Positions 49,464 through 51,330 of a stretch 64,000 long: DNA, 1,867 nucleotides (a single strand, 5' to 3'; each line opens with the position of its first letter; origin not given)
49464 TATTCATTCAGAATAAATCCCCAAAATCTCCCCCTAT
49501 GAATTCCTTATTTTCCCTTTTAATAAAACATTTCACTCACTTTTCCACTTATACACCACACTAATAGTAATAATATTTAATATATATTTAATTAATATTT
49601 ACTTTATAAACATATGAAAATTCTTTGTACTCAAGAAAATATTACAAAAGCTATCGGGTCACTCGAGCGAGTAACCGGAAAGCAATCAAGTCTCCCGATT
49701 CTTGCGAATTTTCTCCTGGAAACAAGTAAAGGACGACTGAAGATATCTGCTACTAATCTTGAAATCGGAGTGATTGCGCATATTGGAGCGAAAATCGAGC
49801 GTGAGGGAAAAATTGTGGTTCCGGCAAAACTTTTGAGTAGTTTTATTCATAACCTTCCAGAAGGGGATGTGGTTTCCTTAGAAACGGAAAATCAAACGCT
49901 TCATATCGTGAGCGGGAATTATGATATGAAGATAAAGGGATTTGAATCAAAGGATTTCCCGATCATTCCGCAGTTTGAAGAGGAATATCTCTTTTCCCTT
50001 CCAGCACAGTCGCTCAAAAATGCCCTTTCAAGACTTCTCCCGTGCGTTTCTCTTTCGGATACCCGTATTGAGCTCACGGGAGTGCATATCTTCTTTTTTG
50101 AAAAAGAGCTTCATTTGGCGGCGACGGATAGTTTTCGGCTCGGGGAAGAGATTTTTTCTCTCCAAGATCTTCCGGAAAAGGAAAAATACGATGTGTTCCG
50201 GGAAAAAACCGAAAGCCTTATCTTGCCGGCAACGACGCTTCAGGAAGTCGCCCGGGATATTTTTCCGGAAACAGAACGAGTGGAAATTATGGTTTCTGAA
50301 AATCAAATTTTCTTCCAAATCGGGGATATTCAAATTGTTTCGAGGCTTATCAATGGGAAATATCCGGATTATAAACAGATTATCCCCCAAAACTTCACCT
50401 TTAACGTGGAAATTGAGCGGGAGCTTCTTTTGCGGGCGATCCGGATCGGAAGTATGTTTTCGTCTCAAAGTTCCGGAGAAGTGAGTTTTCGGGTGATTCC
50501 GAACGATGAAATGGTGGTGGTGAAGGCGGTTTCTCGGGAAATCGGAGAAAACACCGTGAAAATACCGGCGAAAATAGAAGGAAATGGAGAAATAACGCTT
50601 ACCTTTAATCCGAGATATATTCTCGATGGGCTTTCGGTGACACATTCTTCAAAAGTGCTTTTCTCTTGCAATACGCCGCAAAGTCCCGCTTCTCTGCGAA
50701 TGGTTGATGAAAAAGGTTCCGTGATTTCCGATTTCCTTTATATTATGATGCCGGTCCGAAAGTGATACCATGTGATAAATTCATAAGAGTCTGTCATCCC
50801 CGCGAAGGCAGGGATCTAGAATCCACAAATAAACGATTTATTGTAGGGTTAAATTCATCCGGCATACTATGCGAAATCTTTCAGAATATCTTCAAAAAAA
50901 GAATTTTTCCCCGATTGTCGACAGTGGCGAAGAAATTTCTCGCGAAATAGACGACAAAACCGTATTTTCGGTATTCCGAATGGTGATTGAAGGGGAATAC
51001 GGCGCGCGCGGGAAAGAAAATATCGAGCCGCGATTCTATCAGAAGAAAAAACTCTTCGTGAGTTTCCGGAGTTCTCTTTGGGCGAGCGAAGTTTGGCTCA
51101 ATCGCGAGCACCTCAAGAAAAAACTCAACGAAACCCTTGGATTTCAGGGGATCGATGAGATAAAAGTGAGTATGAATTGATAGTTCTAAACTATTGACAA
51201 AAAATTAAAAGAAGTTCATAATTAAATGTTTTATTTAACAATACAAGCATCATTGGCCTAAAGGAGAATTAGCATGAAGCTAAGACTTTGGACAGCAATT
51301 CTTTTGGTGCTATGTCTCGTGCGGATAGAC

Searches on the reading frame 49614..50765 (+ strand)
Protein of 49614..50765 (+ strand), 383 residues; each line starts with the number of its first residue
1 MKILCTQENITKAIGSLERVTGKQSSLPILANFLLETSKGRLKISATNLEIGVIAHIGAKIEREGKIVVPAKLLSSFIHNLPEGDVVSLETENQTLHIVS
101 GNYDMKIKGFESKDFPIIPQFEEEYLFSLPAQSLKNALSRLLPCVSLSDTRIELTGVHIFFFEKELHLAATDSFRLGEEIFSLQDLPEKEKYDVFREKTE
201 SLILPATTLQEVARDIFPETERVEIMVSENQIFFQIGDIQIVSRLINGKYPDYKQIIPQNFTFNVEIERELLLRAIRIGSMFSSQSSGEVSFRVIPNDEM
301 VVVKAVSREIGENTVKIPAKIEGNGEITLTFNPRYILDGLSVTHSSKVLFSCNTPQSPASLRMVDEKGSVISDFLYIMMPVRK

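Call 7: search_protein_families(library=pfam, proteins=[window:49614-50765:+], max_evalue=0.01)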
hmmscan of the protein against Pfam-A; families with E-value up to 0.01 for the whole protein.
window:49614-50765:+ (383 aa): 3 families
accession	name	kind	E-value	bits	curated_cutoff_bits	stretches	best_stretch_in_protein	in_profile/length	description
PF00712.24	DNA_pol3_beta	-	3.7e-24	85.6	24.4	1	1-119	1-120/120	DNA polymerase III beta subunit, N-terminal domain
PF02767.21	DNA_pol3_beta_2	-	8.2e-24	84.6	27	1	129-252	2-116/116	DNA polymerase III beta subunit, central domain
PF02768.20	DNA_pol3_beta_3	-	8.8e-15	55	27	1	254-367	1-111/121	DNA polymerase III beta subunit, C-terminal domain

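Call 14: find_related_loci(query=window:49614-50765:+, collection=genome_contigs, flank=10000)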
Query window:49614-50765:+ (383 aa) in genome_contigs; peptide patterns used: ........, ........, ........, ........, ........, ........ (x = any residue, [..] = any of these).
101 stretches matched a pattern; 9 encode a relative of the query (tblastn E <= 1e-3); 9 distinct loci.
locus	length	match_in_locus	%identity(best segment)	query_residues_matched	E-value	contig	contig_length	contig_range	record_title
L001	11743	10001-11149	49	1-383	6e-128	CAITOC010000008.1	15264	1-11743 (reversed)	MAG: Candidatus Moranbacteria bacterium isolate MJ130702B_bin-413 genome assembly, contig: bin-413:08/88, whole genome s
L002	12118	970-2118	50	1-382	2e-121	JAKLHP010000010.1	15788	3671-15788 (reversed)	MAG: Patescibacteria group bacterium isolate RA.bin66 RA.bin66_10, whole genome shotgun sequence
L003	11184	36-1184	50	1-382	3e-116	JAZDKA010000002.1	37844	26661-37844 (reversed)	MAG: Patescibacteria group bacterium isolate MEGAHIT-group-0.51 k141_11728282, whole genome shotgun sequence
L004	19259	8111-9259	49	1-382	2e-115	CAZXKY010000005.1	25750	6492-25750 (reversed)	MAG TPA_asm: uncultured Bdellovibrionales bacterium isolate SRP192927_co2_902 genome assembly, contig: NODE_2664_length_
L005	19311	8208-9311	36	1-383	5e-75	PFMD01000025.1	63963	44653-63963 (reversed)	MAG: Candidatus Kerfeldbacteria bacterium CG_4_10_14_0_8_um_filter_42_10 CG_4_10_14_0.8_um_filter_scaffold_136_c, whole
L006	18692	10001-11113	32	1-382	1e-66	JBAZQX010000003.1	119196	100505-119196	MAG: Candidatus Doudnabacteria bacterium isolate SO_2017_SWC_9 scaffold_186_c1_LP-4_2017, whole genome shotgun sequence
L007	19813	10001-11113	31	1-382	3e-63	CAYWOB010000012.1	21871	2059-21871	MAG TPA_asm: uncultured Candidatus Saccharibacteria bacterium isolate SRP098346_co1_314 genome assembly, contig: NODE_21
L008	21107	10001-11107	32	1-382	3e-60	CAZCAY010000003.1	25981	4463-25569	MAG TPA_asm: uncultured Gammaproteobacteria bacterium isolate binchicken_co30_159 genome assembly, contig: NODE_1491_len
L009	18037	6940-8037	33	1-382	1e-57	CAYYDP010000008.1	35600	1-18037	MAG TPA_asm: uncultured Gammaproteobacteria bacterium isolate SRP239054_co1_193 genome assembly, contig: NODE_741_length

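Call 41: find_related_loci(query=window:49614-50765:+, collection=metagenome_contigs, flank=8000)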
Query window:49614-50765:+ (383 aa) in metagenome_contigs; peptide patterns used: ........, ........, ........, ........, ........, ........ (x = any residue, [..] = any of these).
165 stretches matched a pattern; 18 encode a relative of the query (tblastn E <= 1e-3); 18 distinct loci.
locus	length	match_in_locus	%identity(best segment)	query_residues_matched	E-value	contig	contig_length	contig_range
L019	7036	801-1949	62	1-383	6e-160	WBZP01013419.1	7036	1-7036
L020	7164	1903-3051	49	1-383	2e-129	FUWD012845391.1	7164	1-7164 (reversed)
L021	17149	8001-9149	49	1-383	8e-128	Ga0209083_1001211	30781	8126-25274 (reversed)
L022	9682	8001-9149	49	1-383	8e-128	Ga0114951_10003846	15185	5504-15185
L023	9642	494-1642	50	1-382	3e-121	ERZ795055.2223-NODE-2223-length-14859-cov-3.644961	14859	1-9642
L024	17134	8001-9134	49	1-383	2e-119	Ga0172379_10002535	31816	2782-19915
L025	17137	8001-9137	50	1-383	7e-119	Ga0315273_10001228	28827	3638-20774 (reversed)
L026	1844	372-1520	49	1-382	4e-122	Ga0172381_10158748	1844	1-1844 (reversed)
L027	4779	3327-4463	48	1-383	6e-112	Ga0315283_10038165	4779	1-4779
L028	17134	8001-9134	49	1-383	7e-119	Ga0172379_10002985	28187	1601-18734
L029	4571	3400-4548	38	1-383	2e-75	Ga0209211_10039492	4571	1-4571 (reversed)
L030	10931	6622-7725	36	1-383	6e-75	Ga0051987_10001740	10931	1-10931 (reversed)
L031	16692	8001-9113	32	1-382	1e-66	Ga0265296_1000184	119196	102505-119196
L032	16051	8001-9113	31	1-382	3e-63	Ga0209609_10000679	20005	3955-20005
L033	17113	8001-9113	31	1-382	3e-63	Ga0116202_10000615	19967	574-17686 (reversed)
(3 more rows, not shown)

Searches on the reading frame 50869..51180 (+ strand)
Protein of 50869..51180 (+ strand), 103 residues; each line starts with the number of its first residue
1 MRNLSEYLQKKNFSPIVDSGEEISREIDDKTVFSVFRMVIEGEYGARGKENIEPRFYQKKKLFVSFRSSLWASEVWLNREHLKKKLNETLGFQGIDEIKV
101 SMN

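Call 7: search_protein_families(library=pfam, proteins=[window:50869-51180:+], max_evalue=0.01)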
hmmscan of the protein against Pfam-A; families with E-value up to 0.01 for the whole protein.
window:50869-51180:+ (103 aa): 1 family
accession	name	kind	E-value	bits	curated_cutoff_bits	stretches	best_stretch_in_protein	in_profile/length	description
PF05258.17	DciA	-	2.2e-07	31.4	24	1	49-100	38-89/89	Dna[CI] antecedent, DciA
